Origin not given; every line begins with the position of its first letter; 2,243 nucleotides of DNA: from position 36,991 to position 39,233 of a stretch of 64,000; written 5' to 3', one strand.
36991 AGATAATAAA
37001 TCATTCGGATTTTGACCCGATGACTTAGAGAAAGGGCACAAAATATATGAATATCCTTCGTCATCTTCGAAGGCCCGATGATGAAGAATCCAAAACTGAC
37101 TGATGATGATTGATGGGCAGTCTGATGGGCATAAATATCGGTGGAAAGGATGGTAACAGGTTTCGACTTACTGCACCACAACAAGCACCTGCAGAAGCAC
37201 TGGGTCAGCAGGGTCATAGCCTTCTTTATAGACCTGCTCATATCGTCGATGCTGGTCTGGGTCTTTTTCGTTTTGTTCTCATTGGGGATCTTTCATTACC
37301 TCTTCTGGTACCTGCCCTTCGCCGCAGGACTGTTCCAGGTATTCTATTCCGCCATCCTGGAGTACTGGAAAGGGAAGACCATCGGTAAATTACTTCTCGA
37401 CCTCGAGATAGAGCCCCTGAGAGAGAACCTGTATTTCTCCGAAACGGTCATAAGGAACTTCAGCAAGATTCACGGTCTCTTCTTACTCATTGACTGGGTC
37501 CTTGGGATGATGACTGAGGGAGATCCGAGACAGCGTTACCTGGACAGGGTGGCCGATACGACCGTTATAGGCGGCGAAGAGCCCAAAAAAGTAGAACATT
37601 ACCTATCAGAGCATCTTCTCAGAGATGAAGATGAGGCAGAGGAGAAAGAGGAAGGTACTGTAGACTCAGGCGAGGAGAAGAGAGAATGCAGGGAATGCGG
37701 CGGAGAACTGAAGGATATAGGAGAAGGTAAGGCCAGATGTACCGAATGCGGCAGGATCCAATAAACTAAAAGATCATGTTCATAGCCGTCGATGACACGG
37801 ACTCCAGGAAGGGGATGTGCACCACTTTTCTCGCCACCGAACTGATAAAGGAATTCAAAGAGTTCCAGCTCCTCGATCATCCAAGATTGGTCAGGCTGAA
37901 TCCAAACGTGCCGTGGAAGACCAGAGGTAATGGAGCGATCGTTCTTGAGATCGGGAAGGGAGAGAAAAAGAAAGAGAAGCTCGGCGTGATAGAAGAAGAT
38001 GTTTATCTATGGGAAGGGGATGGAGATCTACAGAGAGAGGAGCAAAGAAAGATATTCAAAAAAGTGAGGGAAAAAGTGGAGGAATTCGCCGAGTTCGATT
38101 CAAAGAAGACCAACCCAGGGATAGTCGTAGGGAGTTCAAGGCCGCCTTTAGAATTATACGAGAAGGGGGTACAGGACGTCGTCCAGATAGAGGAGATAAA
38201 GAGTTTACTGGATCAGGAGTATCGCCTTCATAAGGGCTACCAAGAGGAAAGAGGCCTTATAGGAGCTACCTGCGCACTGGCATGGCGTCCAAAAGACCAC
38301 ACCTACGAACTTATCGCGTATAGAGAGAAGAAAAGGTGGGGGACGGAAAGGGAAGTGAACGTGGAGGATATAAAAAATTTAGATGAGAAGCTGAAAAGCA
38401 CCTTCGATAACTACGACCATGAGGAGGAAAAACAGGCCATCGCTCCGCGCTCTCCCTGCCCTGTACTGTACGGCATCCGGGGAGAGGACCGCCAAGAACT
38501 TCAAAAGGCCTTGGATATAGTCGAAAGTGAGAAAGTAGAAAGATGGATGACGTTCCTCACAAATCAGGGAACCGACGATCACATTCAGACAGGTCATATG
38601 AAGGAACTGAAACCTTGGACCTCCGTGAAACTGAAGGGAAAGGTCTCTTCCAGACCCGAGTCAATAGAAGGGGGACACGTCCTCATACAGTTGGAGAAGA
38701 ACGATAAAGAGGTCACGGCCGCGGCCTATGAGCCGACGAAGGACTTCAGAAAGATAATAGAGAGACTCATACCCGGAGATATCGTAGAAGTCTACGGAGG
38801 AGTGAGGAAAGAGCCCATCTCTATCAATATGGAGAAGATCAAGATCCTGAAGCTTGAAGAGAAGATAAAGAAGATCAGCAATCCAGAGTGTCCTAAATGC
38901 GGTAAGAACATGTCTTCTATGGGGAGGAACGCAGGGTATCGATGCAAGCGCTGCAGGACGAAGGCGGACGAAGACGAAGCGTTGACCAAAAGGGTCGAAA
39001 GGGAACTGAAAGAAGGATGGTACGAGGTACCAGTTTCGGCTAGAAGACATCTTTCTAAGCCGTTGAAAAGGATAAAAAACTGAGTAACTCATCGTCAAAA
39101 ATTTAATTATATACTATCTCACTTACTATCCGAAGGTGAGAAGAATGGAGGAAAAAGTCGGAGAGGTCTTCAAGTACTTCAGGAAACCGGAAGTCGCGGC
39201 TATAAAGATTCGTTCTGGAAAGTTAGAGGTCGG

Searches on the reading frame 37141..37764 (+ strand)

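Call 89: search_protein_families(library=pfam, proteins=[window:37141-37764:+], max_evalue=0.001)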
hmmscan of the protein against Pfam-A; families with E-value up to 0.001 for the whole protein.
window:37141-37764:+ (207 aa): 1 family
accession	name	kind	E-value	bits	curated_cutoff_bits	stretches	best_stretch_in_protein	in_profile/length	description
PF06271.18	RDD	-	2.4e-11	44.5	24.1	1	21-138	4-136/137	RDD family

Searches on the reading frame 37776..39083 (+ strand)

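Call 89: search_protein_families(library=pfam, proteins=[window:37776-39083:+], max_evalue=0.001)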
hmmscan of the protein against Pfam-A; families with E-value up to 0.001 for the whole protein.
window:37776-39083:+ (435 aa): 4 families
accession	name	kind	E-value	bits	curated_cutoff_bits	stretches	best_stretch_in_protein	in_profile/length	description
PF22641.2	TiaS_TCKD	-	1.6e-44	152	27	1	2-148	1-147/156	TiaS TCKD domain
PF08489.16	TiaS_FLD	-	8.2e-39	132.8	21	1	159-269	2-116/116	TiaS FLD domain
PF23783.1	Zn_ribbon_TiaS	-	5.6e-15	55.2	27.3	1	369-411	1-41/41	TiaS C-terminal zinc ribbon domain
PF01336.31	tRNA_anti-codon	-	1.3e-06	28.7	27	1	284-358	1-75/75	OB-fold nucleic acid binding domain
